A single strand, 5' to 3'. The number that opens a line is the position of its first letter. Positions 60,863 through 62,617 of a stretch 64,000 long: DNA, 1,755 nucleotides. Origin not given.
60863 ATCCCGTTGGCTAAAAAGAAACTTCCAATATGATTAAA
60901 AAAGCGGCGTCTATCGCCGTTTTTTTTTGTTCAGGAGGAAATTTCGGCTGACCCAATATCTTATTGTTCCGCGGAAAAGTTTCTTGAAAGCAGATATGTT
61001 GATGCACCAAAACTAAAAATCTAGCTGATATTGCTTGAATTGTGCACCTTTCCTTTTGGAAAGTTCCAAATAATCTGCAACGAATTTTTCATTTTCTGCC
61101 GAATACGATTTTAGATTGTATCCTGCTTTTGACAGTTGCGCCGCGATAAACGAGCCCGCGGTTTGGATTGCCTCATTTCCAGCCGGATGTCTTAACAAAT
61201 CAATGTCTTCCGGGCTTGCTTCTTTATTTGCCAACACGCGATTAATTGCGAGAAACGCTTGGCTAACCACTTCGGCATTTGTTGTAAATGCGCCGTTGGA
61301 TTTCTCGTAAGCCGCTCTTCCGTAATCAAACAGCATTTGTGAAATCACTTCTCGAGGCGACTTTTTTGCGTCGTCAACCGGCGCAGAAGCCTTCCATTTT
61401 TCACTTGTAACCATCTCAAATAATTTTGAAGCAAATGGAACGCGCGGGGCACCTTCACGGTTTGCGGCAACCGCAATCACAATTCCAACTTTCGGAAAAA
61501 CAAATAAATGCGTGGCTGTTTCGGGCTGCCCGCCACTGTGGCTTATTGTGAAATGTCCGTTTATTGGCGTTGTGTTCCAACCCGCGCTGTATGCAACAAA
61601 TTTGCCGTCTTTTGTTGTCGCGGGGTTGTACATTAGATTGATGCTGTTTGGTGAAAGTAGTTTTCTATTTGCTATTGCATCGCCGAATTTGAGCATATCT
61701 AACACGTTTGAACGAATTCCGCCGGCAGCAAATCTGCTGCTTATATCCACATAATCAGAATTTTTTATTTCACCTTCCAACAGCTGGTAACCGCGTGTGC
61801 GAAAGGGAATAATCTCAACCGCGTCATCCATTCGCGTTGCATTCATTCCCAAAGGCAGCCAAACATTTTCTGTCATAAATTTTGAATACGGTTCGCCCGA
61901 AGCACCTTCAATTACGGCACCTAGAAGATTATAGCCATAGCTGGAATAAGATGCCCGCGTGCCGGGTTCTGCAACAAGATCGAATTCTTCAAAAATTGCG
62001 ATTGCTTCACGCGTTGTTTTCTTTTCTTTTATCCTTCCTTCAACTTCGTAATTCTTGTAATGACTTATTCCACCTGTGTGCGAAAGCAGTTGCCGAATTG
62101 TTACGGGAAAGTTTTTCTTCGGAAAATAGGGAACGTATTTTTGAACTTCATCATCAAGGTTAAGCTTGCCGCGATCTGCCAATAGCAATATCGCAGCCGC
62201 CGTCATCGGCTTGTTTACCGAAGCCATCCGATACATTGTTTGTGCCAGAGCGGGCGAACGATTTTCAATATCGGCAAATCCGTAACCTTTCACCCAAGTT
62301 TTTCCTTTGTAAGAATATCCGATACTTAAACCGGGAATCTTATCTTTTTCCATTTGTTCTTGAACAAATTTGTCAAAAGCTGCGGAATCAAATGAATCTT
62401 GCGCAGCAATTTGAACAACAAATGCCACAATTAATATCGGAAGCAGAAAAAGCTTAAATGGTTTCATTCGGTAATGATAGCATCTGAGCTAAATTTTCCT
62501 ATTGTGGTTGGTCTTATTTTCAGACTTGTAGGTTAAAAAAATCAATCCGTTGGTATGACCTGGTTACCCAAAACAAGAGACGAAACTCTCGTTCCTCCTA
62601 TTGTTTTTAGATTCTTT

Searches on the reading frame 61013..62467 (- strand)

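Call 27: search_protein_families(library=pfam, proteins=[window:61013-62467:-], max_evalue=0.001)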
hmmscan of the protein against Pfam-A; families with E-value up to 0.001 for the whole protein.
window:61013-62467:- (484 aa): 2 families
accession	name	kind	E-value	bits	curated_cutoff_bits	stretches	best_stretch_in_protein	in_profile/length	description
PF00144.29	Beta-lactamase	-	7.2e-72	242.8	27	1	31-340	1-313/329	Beta-lactamase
PF20990.2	DUF2207_C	-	0.00022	21.5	33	1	70-114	12-56/247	Predicted membrane protein (DUF2207) C-terminal domain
